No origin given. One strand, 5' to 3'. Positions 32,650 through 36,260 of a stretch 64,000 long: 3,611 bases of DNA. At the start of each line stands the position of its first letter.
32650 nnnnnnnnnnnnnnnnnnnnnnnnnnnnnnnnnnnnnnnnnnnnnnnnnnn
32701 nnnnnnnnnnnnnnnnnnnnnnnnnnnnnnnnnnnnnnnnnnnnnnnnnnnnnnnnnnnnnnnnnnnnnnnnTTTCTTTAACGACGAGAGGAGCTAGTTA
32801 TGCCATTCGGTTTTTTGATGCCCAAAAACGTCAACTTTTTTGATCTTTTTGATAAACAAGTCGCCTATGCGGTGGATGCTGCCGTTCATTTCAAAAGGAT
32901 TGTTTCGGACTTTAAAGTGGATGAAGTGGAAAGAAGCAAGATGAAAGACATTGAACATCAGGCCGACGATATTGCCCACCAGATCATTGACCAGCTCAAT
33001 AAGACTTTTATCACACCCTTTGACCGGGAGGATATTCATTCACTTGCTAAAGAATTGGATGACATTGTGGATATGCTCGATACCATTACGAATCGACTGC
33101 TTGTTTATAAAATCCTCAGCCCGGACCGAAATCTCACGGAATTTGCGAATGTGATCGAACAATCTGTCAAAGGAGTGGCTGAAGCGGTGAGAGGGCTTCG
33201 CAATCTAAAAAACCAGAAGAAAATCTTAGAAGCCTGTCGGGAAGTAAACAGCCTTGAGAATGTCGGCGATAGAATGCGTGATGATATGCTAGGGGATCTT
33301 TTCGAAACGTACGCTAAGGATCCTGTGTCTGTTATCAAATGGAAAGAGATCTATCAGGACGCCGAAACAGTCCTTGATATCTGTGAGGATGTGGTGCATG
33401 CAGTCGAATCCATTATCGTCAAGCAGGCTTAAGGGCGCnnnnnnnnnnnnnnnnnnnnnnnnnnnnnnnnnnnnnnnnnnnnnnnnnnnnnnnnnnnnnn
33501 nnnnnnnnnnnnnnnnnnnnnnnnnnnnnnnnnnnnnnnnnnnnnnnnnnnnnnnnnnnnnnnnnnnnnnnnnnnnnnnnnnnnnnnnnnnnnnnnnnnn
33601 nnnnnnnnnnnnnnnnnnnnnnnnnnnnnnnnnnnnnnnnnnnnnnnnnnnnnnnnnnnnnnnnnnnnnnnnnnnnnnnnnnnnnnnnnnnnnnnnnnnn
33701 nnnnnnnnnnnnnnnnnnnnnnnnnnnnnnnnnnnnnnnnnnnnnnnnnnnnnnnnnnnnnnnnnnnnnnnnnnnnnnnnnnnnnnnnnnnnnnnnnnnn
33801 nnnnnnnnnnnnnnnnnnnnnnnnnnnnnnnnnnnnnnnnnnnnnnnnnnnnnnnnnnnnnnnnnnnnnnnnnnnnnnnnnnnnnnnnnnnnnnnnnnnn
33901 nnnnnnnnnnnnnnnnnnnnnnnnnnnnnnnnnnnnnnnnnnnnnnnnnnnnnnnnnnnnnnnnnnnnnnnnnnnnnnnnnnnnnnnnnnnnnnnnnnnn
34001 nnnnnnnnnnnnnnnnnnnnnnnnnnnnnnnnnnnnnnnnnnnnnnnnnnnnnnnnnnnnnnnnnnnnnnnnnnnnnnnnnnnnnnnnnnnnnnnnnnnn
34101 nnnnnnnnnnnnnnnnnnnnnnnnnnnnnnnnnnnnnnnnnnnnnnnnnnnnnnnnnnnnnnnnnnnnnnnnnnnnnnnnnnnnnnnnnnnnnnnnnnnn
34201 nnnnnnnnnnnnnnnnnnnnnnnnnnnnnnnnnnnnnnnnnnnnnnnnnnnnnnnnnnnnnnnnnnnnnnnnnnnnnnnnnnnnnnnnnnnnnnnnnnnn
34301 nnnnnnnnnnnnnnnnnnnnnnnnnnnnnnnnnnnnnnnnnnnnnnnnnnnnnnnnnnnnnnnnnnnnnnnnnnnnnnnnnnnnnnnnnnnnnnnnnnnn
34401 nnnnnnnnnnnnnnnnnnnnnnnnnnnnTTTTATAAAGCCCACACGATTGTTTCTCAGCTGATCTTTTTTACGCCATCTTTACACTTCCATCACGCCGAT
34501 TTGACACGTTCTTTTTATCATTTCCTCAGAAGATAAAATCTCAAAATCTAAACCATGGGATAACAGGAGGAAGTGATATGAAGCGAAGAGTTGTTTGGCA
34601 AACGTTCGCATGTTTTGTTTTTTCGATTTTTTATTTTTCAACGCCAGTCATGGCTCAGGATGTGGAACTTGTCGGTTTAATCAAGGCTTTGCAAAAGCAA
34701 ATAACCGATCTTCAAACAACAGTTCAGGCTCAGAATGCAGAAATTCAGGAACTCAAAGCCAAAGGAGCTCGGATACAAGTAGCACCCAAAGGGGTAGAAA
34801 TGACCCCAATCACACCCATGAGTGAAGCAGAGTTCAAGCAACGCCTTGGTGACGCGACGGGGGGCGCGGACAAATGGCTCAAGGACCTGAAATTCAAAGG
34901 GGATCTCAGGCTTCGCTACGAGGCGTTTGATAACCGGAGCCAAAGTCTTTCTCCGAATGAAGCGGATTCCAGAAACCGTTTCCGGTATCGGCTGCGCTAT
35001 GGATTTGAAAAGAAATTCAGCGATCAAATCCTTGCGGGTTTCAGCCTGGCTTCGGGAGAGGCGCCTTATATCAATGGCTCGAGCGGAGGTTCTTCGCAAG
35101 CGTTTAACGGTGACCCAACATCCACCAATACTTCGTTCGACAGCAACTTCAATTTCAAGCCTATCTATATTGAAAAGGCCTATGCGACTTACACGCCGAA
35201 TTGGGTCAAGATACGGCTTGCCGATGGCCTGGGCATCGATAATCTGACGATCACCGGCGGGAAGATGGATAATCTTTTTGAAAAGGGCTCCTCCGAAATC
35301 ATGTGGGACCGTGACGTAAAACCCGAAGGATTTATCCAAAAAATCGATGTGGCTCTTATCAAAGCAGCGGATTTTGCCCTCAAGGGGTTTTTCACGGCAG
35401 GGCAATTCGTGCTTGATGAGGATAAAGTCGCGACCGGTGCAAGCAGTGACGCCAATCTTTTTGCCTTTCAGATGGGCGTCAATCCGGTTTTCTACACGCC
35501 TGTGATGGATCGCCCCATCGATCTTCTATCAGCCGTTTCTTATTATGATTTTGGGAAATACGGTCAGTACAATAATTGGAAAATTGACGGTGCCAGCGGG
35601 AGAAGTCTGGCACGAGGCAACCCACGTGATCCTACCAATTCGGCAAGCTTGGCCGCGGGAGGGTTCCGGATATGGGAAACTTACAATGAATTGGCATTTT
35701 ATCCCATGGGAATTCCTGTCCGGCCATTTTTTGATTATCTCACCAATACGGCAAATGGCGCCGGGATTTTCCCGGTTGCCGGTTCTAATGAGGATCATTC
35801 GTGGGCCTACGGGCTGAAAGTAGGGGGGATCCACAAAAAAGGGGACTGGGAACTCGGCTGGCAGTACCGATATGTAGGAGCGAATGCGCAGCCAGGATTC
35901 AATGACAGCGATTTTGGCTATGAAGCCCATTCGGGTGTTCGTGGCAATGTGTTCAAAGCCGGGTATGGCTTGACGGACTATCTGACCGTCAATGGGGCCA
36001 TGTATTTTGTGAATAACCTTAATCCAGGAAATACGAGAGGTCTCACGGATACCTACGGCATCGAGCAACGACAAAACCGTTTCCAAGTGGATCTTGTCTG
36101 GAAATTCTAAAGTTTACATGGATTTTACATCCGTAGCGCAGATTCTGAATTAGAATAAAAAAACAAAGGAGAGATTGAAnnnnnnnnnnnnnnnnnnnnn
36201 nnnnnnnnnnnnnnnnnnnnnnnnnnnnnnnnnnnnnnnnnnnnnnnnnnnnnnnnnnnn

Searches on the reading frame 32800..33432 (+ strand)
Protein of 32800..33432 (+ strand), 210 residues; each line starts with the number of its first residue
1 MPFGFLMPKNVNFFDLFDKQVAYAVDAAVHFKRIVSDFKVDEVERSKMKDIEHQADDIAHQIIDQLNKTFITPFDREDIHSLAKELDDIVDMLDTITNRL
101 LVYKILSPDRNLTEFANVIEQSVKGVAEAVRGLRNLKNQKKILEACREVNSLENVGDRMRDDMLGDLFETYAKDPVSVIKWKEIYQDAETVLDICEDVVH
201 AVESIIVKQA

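Call 20: search_protein_families(library=ncbifam, proteins=[window:32800-33432:+], max_evalue=0.00001)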
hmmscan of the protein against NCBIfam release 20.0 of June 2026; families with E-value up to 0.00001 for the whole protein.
window:32800-33432:+ (210 aa): 1 family
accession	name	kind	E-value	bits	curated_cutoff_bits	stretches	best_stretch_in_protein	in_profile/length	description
TIGR00153.1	TIGR00153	hypoth_equivalog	2.3e-15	56.9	104.3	1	39-208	43-215/217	TIGR00153 family protein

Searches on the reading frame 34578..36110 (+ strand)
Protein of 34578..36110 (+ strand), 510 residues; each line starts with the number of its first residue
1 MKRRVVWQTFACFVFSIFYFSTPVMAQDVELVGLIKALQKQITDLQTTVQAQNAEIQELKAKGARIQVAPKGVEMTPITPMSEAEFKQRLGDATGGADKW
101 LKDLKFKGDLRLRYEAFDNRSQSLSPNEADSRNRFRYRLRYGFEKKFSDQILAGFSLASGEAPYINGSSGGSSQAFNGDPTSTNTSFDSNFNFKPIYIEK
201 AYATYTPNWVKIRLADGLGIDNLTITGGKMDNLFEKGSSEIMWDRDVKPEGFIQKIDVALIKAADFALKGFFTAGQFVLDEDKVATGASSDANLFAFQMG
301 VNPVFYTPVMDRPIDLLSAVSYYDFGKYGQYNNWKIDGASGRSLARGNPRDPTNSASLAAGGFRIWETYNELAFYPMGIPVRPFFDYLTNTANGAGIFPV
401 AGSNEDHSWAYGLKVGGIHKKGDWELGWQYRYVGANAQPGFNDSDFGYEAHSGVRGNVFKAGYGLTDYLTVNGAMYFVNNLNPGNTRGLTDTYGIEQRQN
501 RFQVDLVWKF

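Call 8: search_protein_families(library=pfam, proteins=[window:34578-36110:+])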
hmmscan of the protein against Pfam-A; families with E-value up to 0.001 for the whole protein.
window:34578-36110:+ (510 aa): 1 family
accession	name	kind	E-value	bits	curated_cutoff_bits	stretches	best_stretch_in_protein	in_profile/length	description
PF16930.11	Porin_5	-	4.7e-21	75.4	22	1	126-327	153-327/535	Putative porin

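Call 20: search_protein_families(library=ncbifam, proteins=[window:34578-36110:+], max_evalue=0.00001)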
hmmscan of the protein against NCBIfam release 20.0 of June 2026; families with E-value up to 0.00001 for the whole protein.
window:34578-36110:+ (510 aa): 0 families
